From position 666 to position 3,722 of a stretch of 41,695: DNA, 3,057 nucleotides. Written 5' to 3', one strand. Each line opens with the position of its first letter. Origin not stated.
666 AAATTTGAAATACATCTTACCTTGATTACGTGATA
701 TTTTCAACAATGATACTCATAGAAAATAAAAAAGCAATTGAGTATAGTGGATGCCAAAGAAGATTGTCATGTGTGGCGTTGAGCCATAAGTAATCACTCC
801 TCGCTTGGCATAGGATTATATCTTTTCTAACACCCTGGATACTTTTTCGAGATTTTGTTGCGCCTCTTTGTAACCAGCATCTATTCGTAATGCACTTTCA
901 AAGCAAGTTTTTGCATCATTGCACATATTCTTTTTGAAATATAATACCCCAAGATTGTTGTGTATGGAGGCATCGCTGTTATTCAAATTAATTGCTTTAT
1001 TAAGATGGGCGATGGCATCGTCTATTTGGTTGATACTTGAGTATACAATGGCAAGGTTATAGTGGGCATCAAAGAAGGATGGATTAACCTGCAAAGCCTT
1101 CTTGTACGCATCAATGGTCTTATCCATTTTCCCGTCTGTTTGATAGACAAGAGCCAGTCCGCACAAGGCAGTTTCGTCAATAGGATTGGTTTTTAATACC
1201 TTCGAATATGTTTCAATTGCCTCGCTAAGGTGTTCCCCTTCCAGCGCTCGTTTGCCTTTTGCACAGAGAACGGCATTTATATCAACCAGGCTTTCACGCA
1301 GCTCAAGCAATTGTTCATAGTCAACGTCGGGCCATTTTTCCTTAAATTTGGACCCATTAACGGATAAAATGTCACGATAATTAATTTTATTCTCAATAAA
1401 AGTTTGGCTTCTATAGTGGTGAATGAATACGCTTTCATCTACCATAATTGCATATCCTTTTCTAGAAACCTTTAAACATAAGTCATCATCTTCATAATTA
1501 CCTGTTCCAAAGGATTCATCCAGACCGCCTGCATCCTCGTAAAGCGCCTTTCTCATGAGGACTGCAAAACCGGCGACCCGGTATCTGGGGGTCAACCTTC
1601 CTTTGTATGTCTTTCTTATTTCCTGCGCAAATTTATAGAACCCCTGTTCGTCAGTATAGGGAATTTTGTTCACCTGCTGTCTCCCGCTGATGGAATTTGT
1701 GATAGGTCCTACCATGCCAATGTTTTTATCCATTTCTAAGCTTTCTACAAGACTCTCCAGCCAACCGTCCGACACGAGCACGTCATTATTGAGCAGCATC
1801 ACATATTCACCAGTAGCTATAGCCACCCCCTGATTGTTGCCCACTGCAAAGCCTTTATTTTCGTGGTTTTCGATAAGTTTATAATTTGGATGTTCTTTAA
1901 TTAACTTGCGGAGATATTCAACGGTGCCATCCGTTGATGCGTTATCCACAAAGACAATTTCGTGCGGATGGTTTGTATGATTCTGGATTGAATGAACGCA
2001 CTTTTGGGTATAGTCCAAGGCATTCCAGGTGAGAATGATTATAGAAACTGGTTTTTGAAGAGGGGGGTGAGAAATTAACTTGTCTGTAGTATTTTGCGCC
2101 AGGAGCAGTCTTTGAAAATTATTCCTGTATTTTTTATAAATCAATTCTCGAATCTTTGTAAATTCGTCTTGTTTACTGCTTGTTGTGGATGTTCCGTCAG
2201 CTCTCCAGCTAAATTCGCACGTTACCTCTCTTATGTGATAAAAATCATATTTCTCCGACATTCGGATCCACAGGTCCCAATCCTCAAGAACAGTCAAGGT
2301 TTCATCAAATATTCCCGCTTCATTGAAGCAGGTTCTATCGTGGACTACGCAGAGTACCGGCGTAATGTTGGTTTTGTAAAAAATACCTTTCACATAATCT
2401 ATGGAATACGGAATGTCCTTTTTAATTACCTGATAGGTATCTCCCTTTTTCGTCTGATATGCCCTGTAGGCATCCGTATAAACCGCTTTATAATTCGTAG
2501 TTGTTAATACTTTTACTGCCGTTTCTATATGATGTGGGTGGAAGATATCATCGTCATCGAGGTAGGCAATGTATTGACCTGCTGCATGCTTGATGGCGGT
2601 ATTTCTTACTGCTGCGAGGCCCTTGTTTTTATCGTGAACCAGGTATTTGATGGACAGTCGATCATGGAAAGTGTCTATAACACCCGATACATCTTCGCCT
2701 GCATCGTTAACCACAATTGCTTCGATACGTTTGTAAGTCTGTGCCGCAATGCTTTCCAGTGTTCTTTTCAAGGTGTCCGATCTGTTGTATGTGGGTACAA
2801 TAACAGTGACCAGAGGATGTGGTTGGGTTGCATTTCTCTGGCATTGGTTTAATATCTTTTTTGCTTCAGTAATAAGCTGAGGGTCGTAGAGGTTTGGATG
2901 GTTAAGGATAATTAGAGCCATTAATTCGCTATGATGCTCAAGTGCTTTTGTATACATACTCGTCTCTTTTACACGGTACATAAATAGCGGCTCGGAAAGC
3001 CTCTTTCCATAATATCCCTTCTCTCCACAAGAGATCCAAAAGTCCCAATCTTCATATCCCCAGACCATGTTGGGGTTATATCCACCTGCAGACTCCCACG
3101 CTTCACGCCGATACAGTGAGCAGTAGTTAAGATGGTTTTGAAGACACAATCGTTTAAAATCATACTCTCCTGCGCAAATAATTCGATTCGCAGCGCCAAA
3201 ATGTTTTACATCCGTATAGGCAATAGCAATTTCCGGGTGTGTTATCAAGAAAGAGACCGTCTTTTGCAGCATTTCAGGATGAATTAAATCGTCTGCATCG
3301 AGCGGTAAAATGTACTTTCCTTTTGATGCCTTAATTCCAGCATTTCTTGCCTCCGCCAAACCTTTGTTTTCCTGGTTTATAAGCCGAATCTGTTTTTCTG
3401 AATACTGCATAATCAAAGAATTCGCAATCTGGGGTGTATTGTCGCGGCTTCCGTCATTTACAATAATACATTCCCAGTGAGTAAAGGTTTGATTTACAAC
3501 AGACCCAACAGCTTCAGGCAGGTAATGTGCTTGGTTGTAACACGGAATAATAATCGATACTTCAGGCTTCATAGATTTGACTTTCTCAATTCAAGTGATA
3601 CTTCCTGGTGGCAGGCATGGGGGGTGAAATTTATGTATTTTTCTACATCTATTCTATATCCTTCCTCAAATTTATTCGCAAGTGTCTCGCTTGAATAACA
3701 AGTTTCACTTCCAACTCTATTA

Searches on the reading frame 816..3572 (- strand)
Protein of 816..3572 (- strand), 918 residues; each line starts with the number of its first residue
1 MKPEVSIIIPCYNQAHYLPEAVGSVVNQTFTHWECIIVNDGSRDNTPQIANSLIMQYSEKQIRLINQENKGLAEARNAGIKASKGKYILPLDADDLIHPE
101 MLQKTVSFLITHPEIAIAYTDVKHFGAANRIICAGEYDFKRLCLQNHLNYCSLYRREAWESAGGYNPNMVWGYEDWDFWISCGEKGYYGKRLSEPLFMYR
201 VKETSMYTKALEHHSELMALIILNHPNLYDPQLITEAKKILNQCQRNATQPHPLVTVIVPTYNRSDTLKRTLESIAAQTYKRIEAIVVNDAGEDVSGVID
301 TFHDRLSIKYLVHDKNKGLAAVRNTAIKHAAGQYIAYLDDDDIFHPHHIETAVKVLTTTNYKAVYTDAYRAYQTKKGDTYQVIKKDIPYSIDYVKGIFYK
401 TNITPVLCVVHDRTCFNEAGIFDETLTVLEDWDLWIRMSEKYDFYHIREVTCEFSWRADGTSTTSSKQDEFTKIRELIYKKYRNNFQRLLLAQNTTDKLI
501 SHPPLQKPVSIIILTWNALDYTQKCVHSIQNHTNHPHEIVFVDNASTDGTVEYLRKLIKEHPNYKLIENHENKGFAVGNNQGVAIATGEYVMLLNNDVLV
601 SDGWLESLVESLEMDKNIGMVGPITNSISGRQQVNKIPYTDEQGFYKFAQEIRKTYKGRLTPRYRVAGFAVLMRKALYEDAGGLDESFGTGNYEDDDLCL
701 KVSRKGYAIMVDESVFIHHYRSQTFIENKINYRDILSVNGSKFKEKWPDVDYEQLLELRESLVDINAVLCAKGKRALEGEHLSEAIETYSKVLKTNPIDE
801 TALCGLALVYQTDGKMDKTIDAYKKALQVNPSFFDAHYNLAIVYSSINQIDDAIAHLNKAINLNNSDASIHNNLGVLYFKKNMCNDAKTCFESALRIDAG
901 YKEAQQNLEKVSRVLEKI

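Call 6: search_protein_families(library=pfam, proteins=[window:816-3572:-], max_evalue=0.001)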
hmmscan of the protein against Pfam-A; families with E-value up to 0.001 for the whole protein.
window:816-3572:- (918 aa): 21 families
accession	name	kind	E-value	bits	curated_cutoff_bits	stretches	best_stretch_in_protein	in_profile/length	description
PF00535.33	Glycos_transf_2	-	7.1e-99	329.1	23.3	3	6-124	1-118/168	Glycosyl transferase family 2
PF13641.12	Glyco_tranf_2_3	-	1.2e-50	173.1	27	3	508-724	2-216/230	Glycosyltransferase like family 2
PF10111.15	Glyco_tranf_2_2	-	1.4e-38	133.4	27.3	3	6-183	1-200/276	Glycosyltransferase like family 2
PF13414.12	TPR_11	-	3.7e-24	84.6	26.8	3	845-881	5-41/42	TPR repeat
PF00515.34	TPR_1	-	7.5e-24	83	27.8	2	802-833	3-34/34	Tetratricopeptide repeat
PF07719.23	TPR_2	-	9.1e-16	57.1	27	0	835-865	2-32/34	Tetratricopeptide repeat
PF13181.12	TPR_8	-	5e-15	54.7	25.7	0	835-866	2-33/34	Tetratricopeptide repeat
PF13431.12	TPR_17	-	5.7e-13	48.5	24.4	1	822-855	1-34/34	Tetratricopeptide repeat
PF13424.12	TPR_12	-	9.6e-13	48.6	30.1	0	780-829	24-74/77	Tetratricopeptide repeat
PF13632.12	Glyco_trans_2_3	-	4.4e-12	46.7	27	1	87-207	1-130/198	Glycosyl transferase family group 2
PF14559.12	TPR_19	-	1.6e-10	41.6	25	1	813-871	4-62/68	Tetratricopeptide repeat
PF13704.12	Glyco_tranf_2_4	-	4e-10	40.5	27.5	0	13-102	2-89/98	Glycosyl transferase family 2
PF13174.12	TPR_6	-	1.1e-08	35.6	26.3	0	835-862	1-28/33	Tetratricopeptide repeat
PF13712.12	Glyco_tranf_2_5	-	1.9e-08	34.8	27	1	551-736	16-206/210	Glycosyltransferase like family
PF13428.12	TPR_14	-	6.8e-08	32.9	23.5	0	835-875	2-42/44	Tetratricopeptide repeat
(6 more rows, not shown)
